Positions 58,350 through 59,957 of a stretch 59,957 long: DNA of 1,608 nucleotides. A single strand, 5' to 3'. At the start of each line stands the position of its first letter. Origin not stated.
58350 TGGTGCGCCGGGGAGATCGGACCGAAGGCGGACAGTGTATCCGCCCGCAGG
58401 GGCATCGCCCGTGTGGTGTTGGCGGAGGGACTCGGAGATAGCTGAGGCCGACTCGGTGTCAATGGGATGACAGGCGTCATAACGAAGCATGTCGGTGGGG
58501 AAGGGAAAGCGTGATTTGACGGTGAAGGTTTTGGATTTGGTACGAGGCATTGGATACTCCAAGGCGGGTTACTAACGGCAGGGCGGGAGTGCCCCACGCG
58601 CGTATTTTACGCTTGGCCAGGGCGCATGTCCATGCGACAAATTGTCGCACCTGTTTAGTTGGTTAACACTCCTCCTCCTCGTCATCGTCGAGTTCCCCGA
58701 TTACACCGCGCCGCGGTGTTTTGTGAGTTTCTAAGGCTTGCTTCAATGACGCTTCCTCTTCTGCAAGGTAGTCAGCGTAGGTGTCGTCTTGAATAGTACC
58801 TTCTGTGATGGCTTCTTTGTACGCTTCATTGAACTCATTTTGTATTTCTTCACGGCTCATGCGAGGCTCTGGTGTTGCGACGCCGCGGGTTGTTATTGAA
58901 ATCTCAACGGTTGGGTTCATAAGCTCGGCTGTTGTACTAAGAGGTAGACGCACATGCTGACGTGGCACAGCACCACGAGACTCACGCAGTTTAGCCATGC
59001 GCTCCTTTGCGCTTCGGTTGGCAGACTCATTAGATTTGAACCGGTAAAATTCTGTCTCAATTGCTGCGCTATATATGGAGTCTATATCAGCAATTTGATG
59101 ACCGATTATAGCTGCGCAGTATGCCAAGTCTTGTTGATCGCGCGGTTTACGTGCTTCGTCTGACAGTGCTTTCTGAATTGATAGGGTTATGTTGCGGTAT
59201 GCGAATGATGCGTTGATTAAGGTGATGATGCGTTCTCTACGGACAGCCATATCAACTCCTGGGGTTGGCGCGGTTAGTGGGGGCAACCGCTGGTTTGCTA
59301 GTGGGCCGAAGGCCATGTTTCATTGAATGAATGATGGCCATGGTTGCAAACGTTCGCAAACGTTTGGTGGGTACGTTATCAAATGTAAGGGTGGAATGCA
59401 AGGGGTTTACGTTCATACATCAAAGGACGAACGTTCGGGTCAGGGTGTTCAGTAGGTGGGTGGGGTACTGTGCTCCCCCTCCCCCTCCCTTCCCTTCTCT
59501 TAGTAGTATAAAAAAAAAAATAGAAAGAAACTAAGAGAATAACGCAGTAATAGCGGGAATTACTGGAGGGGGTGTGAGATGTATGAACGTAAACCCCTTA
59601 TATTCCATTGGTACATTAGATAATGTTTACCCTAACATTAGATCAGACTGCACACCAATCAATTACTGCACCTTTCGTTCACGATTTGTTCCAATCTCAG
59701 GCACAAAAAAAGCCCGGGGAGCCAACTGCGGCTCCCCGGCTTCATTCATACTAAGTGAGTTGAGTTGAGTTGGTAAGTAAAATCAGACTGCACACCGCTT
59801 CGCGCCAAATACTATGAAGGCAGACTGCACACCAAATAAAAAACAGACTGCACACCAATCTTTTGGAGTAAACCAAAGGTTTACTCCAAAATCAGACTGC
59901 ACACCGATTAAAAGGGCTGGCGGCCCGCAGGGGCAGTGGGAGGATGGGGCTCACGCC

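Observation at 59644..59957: Five perfect 13-bp direct repeats plus a 31-bp perfect palindrome in the gene-free junction: candidate origin, packaging site or genome terminus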

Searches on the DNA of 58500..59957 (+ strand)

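Call 6: search_dna_similar(query=window:58500-59957:+, collection=phages, mode=distant)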
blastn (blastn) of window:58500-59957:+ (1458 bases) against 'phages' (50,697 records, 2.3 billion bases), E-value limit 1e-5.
No match.

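Call 98: search_rna_families(source=window, start=59150, end=59957, threshold=evalue, max_evalue=5)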
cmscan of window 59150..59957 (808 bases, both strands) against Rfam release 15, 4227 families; matches with E-value up to 5: 13.
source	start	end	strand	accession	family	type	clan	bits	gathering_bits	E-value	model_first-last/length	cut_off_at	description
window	59473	59539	-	RF00884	MIR815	Gene; miRNA;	-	20.1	63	0.48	1-81/81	no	MIR815 microRNA precursor family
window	59215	59253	+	RF00355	snoR28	Gene; snRNA; snoRNA; CD-box;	-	19.3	45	1.1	1-78/78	no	Small nucleolar RNA snoR28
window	59479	59534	-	RF03794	MIR5298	Gene; miRNA;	-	19.2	70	3.7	1-80/80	no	MIR5298 microRNA precursor family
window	59473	59606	-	RF02193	TCL6_3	Gene; lncRNA;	-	18.6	40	0.18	1-139/139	no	T-cell leukemia/lymphoma 6 conserved region 3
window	59474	59579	+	RF03933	MIR6445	Gene; miRNA;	-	17.2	100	2.1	1-117/117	no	MIR6445 microRNA precursor family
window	59495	59607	+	RF02615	BSR0626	Gene; sRNA;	-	16.8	155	2.8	1-128/128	no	Brucella sRNA 0626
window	59610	59672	-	RF00266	snoZ17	Gene; snRNA; snoRNA; CD-box;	CL00053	16.8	44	4.4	1-71/71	no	Small nucleolar RNA Z17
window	59845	59905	-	RF03896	MIR2275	Gene; miRNA;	-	16.7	60.5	5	1-95/95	no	MIR2275 microRNA precursor family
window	59439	59499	+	RF03778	mir-483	Gene; miRNA;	-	16.5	60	4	1-75/75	no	mir-483 microRNA precursor family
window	59819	59851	-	RF03181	mir-2755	Gene; miRNA;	-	15.8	76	1.9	22-54/74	no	mir-2755 microRNA precursor family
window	59717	59737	+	RF03032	narK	Cis-reg;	-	14.8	43.2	4.3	31-51/72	no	narK RNA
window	59505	59608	+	RF01477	rli43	Gene; sRNA;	-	13.1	100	1.5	77-180/255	no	Listeria sRNA rli43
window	59915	59950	+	RF02145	MEG8_1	Gene; lncRNA;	-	13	70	2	60-97/97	no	Maternally expressed 8 exon 1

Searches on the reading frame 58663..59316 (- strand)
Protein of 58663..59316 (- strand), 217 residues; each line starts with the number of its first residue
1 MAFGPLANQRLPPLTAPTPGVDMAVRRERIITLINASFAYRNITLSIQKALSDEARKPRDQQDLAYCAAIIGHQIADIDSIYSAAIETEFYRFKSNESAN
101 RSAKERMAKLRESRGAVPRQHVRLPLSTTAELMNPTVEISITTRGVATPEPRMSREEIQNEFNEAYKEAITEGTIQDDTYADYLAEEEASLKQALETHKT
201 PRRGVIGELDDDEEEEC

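Call 15: search_protein_families(library=phrogs, proteins=[window:58663-59316:-], max_evalue=0.01)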
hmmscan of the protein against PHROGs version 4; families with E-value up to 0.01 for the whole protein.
window:58663-59316:- (217 aa): 0 families

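Call 24: find_related_loci(query=window:58663-59316:-, collection=viral_contigs, flank=6000)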
Query window:58663-59316:- (217 aa) in viral_contigs; peptide patterns used: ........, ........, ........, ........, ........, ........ (x = any residue, [..] = any of these).
85 stretches matched a pattern, but none encodes a relative of the query by tblastn (E <= 1e-3).

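Call 27: search_protein_families(library=pfam, proteins=[window:58663-59316:-], max_evalue=0.1)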
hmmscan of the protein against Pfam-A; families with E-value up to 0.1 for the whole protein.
window:58663-59316:- (217 aa): 1 family
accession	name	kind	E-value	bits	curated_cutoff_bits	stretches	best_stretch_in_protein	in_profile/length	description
PF17588.7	DUF5486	-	0.012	16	27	1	152-175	10-33/53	Family of unknown function (DUF5486)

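Call 28: find_homologous_proteins(query=window:58663-59316:-)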
Query window:58663-59316:- (217 aa): 2 proteins with E <= 0.001 among 306 candidates.
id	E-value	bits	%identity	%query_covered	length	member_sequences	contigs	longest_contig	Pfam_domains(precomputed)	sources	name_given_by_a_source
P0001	1.4e-118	412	100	90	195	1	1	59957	-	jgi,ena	jgi:hypothetical protein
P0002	8.1e-73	263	67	90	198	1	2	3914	-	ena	-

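Call 29: find_encoding_contigs(protein=P0002, flank=5000)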
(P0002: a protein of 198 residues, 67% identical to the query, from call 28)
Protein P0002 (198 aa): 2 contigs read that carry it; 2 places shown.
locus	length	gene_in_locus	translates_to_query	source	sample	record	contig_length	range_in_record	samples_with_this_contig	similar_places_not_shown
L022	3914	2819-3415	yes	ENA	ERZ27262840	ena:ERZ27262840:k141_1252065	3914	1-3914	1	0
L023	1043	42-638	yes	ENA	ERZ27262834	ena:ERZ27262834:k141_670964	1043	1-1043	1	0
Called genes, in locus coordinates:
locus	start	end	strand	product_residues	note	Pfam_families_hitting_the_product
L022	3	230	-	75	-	?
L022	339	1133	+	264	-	-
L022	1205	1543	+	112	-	-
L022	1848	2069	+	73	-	-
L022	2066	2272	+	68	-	-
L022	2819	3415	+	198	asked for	-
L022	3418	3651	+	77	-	-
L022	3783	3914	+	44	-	?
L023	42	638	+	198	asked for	-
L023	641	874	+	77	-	-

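Call 30: find_encoding_contigs(protein=P0001, flank=3000)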
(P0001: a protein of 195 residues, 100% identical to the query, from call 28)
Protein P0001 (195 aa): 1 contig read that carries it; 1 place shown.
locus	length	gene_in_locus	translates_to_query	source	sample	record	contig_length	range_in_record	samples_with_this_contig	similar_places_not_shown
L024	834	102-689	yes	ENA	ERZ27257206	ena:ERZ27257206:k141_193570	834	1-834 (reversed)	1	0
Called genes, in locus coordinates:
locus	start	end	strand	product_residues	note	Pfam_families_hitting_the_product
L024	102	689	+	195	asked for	-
